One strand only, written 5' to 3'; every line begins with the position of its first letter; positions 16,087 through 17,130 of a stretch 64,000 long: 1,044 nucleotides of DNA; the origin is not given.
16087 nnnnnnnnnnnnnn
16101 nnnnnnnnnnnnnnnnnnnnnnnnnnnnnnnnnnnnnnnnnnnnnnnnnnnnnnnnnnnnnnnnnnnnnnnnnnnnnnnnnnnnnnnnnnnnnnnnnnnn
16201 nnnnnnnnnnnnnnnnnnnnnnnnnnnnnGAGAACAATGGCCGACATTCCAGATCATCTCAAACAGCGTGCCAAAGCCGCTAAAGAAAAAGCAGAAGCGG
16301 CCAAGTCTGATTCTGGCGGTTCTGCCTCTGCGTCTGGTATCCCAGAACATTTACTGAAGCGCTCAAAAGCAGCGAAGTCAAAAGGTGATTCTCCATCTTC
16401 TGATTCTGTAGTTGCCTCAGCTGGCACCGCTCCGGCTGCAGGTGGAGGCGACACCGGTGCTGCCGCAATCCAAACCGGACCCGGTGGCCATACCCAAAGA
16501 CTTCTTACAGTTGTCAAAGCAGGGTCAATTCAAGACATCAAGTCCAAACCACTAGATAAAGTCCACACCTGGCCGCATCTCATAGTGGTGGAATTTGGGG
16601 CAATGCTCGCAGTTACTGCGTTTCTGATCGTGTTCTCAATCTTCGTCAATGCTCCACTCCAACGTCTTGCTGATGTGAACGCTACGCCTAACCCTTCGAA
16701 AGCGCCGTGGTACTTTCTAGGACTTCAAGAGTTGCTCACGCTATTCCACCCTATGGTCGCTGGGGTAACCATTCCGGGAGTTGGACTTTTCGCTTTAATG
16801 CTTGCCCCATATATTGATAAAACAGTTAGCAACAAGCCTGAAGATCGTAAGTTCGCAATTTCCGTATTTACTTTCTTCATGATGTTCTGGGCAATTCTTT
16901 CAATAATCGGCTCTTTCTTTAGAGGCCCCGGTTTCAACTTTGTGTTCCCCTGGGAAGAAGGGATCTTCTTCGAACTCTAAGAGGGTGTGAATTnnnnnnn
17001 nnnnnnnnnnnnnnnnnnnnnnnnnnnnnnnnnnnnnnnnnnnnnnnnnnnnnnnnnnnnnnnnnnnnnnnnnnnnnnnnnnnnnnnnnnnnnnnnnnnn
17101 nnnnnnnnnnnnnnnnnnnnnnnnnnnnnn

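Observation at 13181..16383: Identical 15-aa peptide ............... at the N-termini of two different respiratory proteins, encoded with different codons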

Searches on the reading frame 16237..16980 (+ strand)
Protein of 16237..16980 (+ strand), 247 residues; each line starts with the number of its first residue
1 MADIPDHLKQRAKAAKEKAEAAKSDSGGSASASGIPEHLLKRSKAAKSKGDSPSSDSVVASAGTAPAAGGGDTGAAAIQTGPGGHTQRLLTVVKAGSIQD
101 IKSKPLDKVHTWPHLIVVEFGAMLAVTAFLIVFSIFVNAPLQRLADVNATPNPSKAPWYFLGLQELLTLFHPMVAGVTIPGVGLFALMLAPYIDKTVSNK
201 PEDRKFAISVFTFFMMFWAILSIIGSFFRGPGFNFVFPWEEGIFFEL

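Call 5: search_protein_families(library=pfam, proteins=[window:16237-16980:+], max_evalue=0.01)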
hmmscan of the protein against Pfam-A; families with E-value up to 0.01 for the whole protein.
window:16237-16980:+ (247 aa): 1 family
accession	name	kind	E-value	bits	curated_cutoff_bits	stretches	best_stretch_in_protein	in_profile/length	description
PF00032.22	Cytochrom_B_C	-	2.2e-06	28.3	20.7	1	145-226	2-83/102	Cytochrome b(C-terminal)/b6/petD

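Call 6: find_homologous_proteins(query=window:16237-16980:+, max_evalue=0.001)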
Query window:16237-16980:+ (247 aa): 8000 proteins with E <= 0.001 among 8000 candidates; the best 120 are listed.
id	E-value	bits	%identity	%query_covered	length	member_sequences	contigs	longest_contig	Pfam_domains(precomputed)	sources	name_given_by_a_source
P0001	4.1e-125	434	80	100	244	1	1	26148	PF00032.23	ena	-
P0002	1.5e-122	426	77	100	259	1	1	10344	PF00032.23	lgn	-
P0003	3.7e-122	424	79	100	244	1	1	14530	PF00032.23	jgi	-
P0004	1.6e-118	413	74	100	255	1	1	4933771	PF00032.23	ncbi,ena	-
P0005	1.7e-117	409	71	100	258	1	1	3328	PF00032.23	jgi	jgi:hypothetical protein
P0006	1.7e-117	409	74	100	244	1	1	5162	PF00032.23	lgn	-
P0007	2.1e-115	402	73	100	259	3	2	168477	PF00032.23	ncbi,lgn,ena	-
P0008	1.1e-114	400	72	100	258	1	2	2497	PF00032.23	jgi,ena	-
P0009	6.3e-114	398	70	100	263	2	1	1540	PF00032.23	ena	-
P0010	7.8e-113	394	71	100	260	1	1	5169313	PF00032.23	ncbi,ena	-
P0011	1.6e-112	393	80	88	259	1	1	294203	PF00032.23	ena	-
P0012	4.3e-112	392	78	89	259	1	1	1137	PF00032.23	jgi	jgi:hypothetical protein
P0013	4.8e-112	391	70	100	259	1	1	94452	PF00032.23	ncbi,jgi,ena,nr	ncbi:MAG: menaquinol-cytochrome c reductase cytochrome b subunit [Acidimicrobiia bacterium]|nr:menaq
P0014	6.0e-112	391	81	86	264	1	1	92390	PF00032.23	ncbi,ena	-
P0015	6.6e-112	391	69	100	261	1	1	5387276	PF00032.23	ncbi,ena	-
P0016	7.1e-112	391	72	100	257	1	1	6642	PF00032.23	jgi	jgi:hypothetical protein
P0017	7.2e-112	391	73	100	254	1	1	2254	PF00032.23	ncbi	-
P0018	1.6e-111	390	69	100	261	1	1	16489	PF00032.23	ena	-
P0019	2.8e-111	389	71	100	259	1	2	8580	PF00032.23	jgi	jgi:hypothetical protein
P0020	3.3e-111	389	79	89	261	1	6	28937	PF00032.23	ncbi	-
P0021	4.4e-111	388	71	100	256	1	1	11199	PF00032.23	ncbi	-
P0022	5.3e-111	388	69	100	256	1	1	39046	PF00032.23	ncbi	-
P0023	9.7e-111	387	69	100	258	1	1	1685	PF00032.23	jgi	jgi:hypothetical protein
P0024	1.0e-110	387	70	100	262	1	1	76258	PF00032.23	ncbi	-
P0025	1.0e-110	387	70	100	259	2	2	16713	PF00032.23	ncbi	-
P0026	1.2e-110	387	69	100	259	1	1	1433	PF00032.23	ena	-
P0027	1.4e-110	387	69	100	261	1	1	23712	PF00032.23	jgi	jgi:hypothetical protein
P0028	1.4e-110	387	68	100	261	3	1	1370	PF00032.23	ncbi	-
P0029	1.5e-110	386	69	100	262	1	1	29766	PF00032.23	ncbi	-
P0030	1.6e-110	386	69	100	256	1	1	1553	PF00032.23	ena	-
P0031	1.7e-110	386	69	100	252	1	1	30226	PF00032.23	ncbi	-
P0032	1.7e-110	386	70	100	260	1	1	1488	PF00032.23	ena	-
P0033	2.4e-110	386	70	100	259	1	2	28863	PF00032.23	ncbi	-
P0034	6.4e-110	384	67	100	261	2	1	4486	PF00032.23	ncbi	-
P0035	6.9e-110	384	69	100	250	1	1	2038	PF00032.23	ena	-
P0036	8.1e-110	384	70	100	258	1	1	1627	PF00032.23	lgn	-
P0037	9.8e-110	384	76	89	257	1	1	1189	PF00032.23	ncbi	-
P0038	1.0e-109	384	70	100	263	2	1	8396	PF00032.23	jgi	jgi:hypothetical protein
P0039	1.3e-109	383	71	100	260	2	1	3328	PF00032.23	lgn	-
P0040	1.8e-109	383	68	100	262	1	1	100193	PF00032.23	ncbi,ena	-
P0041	2.3e-109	383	69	100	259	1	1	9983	PF00032.23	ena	-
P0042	3.6e-109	382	67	100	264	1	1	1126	PF00032.23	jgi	jgi:hypothetical protein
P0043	4.4e-109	382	70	100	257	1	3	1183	PF00032.23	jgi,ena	-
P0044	5.6e-109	381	69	100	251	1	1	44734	PF00032.23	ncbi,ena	-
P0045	6.4e-109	381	69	100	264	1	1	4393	PF00032.23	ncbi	-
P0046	6.6e-109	381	68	100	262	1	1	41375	PF00032.23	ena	-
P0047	7.6e-109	381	66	100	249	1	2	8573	PF00032.23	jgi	jgi:quinol-cytochrome oxidoreductase complex cytochrome b subunit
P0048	7.8e-109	381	69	100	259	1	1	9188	PF00032.23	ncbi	-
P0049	8.5e-109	381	68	100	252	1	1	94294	PF00032.23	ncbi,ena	-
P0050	9.2e-109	381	69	100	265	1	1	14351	PF00032.23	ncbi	-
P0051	9.5e-109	381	69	100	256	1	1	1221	PF00032.23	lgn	-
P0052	1.1e-108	380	70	100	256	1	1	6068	PF00032.23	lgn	-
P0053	1.5e-108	380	68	100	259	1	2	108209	PF00032.23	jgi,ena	jgi:hypothetical protein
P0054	1.6e-108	380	66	100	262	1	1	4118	PF00032.23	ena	-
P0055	1.6e-108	380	70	100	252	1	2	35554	PF00032.23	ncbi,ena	-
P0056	2.0e-108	380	69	100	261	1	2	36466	PF00032.23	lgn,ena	-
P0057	2.1e-108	379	66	100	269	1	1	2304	PF00032.23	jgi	jgi:hypothetical protein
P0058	2.2e-108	379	67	100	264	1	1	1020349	PF00032.23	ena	-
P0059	2.3e-108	379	69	100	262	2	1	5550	PF00032.23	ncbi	ncbi:MAG: menaquinol-cytochrome c reductase cytochrome b subunit [Actinomycetota bacterium]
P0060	2.4e-108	379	69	100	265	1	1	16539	PF00032.23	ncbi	-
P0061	2.7e-108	379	67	100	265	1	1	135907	PF00032.23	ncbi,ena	-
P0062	2.8e-108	379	67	100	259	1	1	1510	PF00032.23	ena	-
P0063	3.0e-108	379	67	100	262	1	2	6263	PF00032.23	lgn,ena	-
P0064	3.2e-108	379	69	100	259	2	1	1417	PF00032.23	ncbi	-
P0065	3.2e-108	379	72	100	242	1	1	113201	PF00032.23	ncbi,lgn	-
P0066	3.5e-108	379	69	100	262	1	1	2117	PF00032.23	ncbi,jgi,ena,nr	ncbi:MAG: menaquinol-cytochrome c reductase cytochrome b subunit [Phycisphaerae bacterium]|nr:menaqu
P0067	3.6e-108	379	66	100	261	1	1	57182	PF00032.23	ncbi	-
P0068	4.0e-108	379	69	100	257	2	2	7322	PF00032.23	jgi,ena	jgi:hypothetical protein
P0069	4.2e-108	378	67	100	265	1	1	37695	PF00032.23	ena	-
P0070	4.7e-108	378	67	100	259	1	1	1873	PF00032.23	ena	-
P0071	5.4e-108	378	68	100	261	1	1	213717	PF00032.23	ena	-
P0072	5.8e-108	378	66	100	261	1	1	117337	PF00032.23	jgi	jgi:hypothetical protein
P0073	6.4e-108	378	68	100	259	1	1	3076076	PF00032.23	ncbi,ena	-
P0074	6.8e-108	378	69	100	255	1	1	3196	PF00032.23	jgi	jgi:hypothetical protein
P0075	6.9e-108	378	68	100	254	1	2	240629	PF00032.23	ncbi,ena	-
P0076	7.1e-108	378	68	100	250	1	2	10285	PF00032.23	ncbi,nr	ncbi:MAG: menaquinol-cytochrome c reductase cytochrome b subunit [Acidimicrobiales bacterium]|nr:men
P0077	9.8e-108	377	76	87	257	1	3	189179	PF00032.23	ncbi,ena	-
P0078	1.1e-107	377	65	100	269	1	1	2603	PF00032.23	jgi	jgi:hypothetical protein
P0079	1.2e-107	377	68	100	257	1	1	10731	PF00032.23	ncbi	-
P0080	1.5e-107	377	67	100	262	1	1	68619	PF00032.23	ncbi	-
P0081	1.5e-107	377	68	100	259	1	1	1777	PF00032.23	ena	-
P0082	2.1e-107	376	66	100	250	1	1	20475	PF00032.23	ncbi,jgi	-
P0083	3.2e-107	376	67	100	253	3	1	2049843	PF00032.23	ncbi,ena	-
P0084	3.3e-107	376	67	100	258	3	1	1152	PF00032.23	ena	-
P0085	3.5e-107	375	66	100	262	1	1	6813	PF00032.23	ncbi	ncbi:MAG: menaquinol-cytochrome c reductase cytochrome b subunit [Acidimicrobiales bacterium]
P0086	3.6e-107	375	66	100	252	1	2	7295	PF00032.23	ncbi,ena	-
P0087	4.1e-107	375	66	100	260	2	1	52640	PF00032.23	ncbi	ncbi:MAG: menaquinol-cytochrome c reductase cytochrome b subunit [Actinomycetota bacterium]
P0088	6.6e-107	375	68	100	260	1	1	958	PF00032.23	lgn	-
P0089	9.7e-107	374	67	100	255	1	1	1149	PF00032.23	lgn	-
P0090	1.1e-106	374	64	100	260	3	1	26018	PF00032.23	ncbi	-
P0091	1.6e-106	373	68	100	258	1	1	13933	PF00032.23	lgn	-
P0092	1.7e-106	373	66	100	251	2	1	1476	PF00032.23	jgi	jgi:quinol-cytochrome oxidoreductase complex cytochrome b subunit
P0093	1.8e-106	373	68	100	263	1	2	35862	PF00032.23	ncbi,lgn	ncbi:MAG: menaquinol-cytochrome c reductase cytochrome b subunit [Acidimicrobiales bacterium]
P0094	2.2e-106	373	66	100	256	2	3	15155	PF00032.23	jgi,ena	-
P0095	2.3e-106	373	67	100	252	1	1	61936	PF00032.23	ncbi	ncbi:MAG: menaquinol-cytochrome c reductase cytochrome b subunit [Acidimicrobiales bacterium]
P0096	2.3e-106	373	67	100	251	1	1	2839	PF00032.23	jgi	jgi:quinol-cytochrome oxidoreductase complex cytochrome b subunit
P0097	2.4e-106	373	66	100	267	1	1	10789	PF00032.23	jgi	jgi:hypothetical protein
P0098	2.5e-106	373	67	100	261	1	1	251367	PF00032.23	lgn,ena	-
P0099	2.7e-106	373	67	100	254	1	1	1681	PF00032.23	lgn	-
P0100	2.8e-106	372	69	100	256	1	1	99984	PF00032.23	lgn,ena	-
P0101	5.9e-106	371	66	100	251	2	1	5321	PF00032.23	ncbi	-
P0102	6.6e-106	371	65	100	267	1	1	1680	PF00032.23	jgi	jgi:hypothetical protein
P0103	7.8e-106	371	68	100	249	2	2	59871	PF00032.23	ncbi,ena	-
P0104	7.9e-106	371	67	100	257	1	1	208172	PF00032.23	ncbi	ncbi:MAG: menaquinol-cytochrome c reductase cytochrome b subunit [Actinomycetota bacterium]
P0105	8.2e-106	371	68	100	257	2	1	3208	PF00032.23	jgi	jgi:menaquinol-cytochrome c reductase cytochrome b/c subunit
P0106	1.1e-105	371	66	100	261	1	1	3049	PF00032.23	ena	-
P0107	1.1e-105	370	67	100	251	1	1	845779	PF00032.23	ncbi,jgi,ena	jgi:quinol-cytochrome oxidoreductase complex cytochrome b subunit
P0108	1.2e-105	370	69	100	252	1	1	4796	PF00032.23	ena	-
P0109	1.2e-105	370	65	100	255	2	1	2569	PF00032.23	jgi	jgi:menaquinol-cytochrome c reductase cytochrome b/c subunit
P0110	1.3e-105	370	68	100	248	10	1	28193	PF00032.23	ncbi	ncbi:MAG: menaquinol-cytochrome c reductase cytochrome b subunit [Actinomycetota bacterium]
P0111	1.3e-105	370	66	100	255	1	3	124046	PF00032.23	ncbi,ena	-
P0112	1.3e-105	370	63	100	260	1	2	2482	PF00032.23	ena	-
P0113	1.4e-105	370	67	100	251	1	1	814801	PF00032.23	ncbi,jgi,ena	-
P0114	1.5e-105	370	66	100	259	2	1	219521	PF00032.23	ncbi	-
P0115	1.6e-105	370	65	100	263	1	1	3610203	PF00032.23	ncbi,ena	-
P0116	2.0e-105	370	66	100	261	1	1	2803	PF00032.23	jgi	jgi:hypothetical protein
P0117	2.1e-105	370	69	100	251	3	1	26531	PF00032.23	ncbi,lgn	-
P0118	2.6e-105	369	67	100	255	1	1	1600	PF00032.23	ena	-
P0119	3.1e-105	369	65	100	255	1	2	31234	PF00032.23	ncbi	-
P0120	3.2e-105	369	82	66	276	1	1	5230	PF00032.23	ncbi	-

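Call 24: search_protein_families(library=ncbifam, proteins=[window:16237-16980:+], max_evalue=0.01)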
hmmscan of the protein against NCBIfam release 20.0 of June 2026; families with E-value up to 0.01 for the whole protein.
window:16237-16980:+ (247 aa): 2 families
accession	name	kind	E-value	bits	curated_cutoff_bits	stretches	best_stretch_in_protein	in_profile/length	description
NF040970.1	memb_ExtQ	equivalog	1.1e-14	54.8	150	1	111-239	4-134/134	selenite/tellurite reduction operon b-type cytochrome membrane protein ExtQ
NF041076.1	cyt_b_SoxC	equivalog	0.0063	15.4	740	1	111-227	240-361/542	proton pump complex cytochrome B SoxC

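Call 64: predict_structure(alignment_id=A2)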
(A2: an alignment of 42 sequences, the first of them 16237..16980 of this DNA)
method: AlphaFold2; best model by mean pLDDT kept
length: 247 residues; sequences in the alignment: 42
mean_pLDDT: 61.3   pTM: 0.29
mean pLDDT of the five models: 61.3, 60.9, 59.9, 59.5, 58.0
residues with pLDDT >= 90: 2; 70-90: 87; 50-70: 77; < 50: 81
segments of 3 or more residues with pLDDT < 50: 27-34, 51-102, 104-107, 230-238, 242-247
pLDDT, mean of each block of 10 residues (from residue 1): 79 85 59 56 64 40 37 40 43 44 49 76 87 78 61 55 56 65 75 67 78 78 66 47 43
secondary structure, 60 per line:
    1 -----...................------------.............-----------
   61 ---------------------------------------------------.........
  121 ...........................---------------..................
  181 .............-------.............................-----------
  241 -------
elements in order: H6-24 H37-49 H112-147 H163-193 H201-229
